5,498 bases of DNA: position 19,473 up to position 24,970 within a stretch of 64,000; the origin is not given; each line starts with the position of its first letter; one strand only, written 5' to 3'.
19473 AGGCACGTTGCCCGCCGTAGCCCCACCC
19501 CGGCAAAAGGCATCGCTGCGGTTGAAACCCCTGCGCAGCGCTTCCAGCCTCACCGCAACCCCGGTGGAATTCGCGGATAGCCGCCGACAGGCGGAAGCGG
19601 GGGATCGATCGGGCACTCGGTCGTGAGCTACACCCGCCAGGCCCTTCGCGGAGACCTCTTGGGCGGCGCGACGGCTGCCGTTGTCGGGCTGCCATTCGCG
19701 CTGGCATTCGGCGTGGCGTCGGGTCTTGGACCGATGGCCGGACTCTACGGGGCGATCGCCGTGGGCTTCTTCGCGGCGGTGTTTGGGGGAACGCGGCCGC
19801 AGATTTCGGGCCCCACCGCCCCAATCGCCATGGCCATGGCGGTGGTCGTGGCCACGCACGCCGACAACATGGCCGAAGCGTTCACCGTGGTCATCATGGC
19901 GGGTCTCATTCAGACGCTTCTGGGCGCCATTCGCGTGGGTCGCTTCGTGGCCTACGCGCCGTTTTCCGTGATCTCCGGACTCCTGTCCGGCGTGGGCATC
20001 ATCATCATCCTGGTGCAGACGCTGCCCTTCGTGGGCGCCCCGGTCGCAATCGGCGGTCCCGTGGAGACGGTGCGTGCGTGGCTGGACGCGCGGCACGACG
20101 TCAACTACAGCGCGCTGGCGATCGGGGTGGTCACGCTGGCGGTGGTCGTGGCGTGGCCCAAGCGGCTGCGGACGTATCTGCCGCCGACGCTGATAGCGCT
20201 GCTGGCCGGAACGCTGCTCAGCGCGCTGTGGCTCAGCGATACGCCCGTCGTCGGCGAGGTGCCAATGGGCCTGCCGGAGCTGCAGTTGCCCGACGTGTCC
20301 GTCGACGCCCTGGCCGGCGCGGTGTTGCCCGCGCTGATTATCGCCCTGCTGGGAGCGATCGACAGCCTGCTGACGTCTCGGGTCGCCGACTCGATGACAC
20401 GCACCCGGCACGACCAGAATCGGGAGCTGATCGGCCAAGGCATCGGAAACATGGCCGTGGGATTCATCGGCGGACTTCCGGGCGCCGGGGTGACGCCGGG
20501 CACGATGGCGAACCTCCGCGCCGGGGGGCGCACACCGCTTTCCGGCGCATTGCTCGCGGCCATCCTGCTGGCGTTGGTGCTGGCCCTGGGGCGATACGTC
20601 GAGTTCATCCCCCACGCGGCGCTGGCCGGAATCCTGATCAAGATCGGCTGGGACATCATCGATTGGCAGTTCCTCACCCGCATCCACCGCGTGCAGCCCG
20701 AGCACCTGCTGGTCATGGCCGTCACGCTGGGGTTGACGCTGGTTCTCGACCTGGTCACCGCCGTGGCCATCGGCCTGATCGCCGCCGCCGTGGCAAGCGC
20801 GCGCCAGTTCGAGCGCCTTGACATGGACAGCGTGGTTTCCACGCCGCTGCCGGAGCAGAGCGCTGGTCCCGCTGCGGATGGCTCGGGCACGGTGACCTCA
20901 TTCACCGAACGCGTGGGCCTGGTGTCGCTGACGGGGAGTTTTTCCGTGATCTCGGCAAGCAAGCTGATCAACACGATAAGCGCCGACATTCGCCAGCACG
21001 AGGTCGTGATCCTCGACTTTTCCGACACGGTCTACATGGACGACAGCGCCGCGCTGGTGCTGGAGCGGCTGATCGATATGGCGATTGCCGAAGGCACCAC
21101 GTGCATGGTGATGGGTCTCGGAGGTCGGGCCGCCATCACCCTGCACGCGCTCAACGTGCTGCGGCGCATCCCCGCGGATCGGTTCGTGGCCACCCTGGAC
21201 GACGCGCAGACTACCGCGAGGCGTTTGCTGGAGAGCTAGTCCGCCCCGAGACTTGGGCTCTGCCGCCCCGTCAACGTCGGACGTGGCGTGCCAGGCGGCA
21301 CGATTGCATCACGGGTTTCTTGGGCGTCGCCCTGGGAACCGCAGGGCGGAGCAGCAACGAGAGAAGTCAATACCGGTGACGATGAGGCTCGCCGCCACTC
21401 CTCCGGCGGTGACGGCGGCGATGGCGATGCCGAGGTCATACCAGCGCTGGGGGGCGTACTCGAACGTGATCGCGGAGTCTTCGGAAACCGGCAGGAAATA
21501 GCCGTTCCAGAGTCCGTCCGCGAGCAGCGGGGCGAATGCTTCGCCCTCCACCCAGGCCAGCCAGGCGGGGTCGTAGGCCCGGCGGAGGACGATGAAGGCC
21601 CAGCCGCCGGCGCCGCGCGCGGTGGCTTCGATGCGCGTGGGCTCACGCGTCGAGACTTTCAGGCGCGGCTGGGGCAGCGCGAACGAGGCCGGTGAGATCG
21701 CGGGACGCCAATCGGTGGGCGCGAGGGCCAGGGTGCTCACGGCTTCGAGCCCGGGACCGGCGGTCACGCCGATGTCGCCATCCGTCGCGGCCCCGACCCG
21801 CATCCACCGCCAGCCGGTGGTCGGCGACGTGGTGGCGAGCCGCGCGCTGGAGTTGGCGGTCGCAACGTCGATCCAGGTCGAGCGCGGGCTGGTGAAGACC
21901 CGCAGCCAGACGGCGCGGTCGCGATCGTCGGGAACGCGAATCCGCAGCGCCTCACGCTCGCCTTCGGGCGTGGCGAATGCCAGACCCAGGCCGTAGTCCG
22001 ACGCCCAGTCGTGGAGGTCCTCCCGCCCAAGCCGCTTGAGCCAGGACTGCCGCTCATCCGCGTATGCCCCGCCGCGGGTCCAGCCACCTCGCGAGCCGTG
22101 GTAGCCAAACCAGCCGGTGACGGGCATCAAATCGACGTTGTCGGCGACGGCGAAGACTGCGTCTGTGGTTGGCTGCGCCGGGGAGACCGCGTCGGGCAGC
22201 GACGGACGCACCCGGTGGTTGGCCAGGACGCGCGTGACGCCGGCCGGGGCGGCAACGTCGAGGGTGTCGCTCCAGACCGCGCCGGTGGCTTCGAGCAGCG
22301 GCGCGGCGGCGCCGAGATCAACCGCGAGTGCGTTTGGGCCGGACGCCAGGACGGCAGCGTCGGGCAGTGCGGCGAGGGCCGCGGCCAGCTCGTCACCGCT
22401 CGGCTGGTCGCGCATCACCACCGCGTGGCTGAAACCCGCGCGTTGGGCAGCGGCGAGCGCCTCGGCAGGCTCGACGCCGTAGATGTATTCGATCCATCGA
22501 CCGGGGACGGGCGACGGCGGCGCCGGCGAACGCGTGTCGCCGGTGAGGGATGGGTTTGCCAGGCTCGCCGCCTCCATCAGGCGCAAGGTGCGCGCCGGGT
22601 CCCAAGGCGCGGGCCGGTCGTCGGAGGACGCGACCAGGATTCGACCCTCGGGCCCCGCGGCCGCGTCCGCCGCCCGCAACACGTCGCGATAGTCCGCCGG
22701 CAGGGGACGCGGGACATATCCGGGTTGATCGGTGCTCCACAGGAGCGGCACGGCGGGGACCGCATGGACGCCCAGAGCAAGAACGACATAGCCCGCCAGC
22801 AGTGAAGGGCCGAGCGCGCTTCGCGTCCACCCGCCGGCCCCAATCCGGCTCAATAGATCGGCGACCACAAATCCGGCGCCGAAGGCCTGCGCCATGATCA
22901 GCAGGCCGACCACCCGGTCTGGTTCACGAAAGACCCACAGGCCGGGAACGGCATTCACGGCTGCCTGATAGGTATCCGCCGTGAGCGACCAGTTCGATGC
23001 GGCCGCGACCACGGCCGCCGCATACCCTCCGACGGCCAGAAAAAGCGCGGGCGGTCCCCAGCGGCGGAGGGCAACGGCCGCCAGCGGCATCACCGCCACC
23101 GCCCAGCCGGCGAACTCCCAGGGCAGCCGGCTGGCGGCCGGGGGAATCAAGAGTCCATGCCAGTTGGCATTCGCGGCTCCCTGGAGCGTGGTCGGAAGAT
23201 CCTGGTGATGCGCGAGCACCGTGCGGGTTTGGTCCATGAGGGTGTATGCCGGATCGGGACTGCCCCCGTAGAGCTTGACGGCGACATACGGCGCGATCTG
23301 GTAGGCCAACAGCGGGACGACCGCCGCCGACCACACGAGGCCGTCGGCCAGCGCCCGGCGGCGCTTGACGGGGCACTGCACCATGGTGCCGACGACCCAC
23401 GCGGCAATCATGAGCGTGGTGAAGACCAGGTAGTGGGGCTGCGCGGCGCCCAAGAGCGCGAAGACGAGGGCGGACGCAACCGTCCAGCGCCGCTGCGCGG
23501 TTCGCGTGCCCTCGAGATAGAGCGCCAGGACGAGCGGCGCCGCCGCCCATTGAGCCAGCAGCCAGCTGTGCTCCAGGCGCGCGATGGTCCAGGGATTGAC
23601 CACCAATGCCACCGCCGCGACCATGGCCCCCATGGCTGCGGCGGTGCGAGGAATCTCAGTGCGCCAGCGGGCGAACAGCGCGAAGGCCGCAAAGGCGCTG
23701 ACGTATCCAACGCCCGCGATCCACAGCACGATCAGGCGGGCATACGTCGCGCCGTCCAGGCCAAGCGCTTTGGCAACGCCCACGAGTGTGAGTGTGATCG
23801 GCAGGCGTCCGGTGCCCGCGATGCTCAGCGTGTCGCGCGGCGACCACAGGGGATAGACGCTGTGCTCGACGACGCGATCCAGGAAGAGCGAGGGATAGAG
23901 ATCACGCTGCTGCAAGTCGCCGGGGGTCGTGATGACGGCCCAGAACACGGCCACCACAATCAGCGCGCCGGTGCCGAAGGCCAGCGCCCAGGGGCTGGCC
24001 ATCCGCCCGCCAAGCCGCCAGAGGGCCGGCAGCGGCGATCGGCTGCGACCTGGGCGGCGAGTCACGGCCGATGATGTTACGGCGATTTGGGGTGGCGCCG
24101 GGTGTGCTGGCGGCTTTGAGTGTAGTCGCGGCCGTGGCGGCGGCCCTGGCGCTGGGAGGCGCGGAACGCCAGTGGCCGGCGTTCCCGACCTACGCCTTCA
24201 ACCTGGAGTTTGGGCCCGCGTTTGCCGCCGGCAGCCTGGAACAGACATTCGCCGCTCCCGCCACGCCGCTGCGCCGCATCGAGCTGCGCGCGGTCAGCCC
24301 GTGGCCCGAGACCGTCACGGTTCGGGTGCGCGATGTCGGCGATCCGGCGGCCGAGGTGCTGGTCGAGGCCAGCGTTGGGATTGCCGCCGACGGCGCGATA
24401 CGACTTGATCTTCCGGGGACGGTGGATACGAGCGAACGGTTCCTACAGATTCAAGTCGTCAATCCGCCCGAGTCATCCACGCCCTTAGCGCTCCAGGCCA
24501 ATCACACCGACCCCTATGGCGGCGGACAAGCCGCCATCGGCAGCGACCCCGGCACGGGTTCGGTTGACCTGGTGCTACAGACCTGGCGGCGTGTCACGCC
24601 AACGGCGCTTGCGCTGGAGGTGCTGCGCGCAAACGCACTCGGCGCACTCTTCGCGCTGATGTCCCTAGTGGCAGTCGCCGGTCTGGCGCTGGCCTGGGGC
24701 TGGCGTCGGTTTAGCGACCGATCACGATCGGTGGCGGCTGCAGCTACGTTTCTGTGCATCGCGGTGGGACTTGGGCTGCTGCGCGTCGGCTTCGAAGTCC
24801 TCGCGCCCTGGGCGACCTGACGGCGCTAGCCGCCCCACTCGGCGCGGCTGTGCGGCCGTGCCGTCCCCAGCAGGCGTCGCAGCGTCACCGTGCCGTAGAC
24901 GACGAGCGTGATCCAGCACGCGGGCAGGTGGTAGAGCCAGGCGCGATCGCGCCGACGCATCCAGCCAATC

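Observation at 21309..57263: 36-kb cell-envelope glycan assembly island built around six paralogous GT-C-like polytopic membrane proteins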

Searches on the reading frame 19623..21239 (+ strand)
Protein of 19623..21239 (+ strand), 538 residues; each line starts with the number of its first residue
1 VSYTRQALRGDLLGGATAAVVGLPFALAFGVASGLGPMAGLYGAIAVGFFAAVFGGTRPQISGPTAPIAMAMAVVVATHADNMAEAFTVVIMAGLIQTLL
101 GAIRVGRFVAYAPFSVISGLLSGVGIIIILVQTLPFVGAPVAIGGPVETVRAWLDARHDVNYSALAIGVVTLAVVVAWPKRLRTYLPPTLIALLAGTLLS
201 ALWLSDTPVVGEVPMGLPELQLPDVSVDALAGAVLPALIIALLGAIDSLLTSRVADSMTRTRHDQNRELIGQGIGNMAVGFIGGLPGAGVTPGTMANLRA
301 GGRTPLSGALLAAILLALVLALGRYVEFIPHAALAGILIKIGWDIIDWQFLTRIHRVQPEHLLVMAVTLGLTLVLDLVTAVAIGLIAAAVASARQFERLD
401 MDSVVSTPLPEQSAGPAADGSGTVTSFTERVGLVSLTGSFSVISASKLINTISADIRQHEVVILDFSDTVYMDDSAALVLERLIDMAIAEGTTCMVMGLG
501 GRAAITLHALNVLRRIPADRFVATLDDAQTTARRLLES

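Call 6: search_protein_families(library=pfam, proteins=[window:19623-21239:+], max_evalue=0.01)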
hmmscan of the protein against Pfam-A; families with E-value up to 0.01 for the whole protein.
window:19623-21239:+ (538 aa): 3 families
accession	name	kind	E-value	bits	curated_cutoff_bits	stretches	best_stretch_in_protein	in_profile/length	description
PF00916.26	Sulfate_transp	-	6.1e-82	275.8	23.2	1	8-368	1-380/380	Sulfate permease family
PF01740.26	STAS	-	1.2e-10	41.6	22.6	1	427-528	6-106/106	STAS domain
PF16983.11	MFS_MOT1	-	8.4e-05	23.3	30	1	257-343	25-109/111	Molybdate transporter of MFS superfamily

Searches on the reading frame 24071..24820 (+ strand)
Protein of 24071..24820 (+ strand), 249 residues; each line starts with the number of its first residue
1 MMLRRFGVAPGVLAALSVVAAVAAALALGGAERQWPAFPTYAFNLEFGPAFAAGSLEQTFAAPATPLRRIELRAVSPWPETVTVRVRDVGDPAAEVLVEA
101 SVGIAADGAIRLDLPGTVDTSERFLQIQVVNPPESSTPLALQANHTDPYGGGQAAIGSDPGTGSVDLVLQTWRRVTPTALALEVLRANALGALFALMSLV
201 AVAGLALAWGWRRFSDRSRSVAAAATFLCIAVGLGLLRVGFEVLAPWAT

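Call 5: search_protein_families(library=pfam, proteins=[window:24071-24820:+], max_evalue=0.01)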
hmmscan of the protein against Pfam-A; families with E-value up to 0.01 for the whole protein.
window:24071-24820:+ (249 aa): 0 families

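Call 8: search_protein_families(library=ncbifam, proteins=[window:24071-24820:+], max_evalue=1)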
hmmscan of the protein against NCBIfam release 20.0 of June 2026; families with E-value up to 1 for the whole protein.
window:24071-24820:+ (249 aa): 0 families

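Call 31: search_protein_families(library=pfam, proteins=[window:24071-24820:+], max_evalue=10)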
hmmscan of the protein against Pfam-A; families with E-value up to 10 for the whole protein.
window:24071-24820:+ (249 aa): 2 families
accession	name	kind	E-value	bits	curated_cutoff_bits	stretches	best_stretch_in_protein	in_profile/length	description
PF05656.20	DUF805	-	0.22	12.5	25.7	1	190-236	47-90/111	Protein of unknown function (DUF805)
PF03203.19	MerC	-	1.9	9.5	27.6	1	189-236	36-83/108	MerC mercury resistance protein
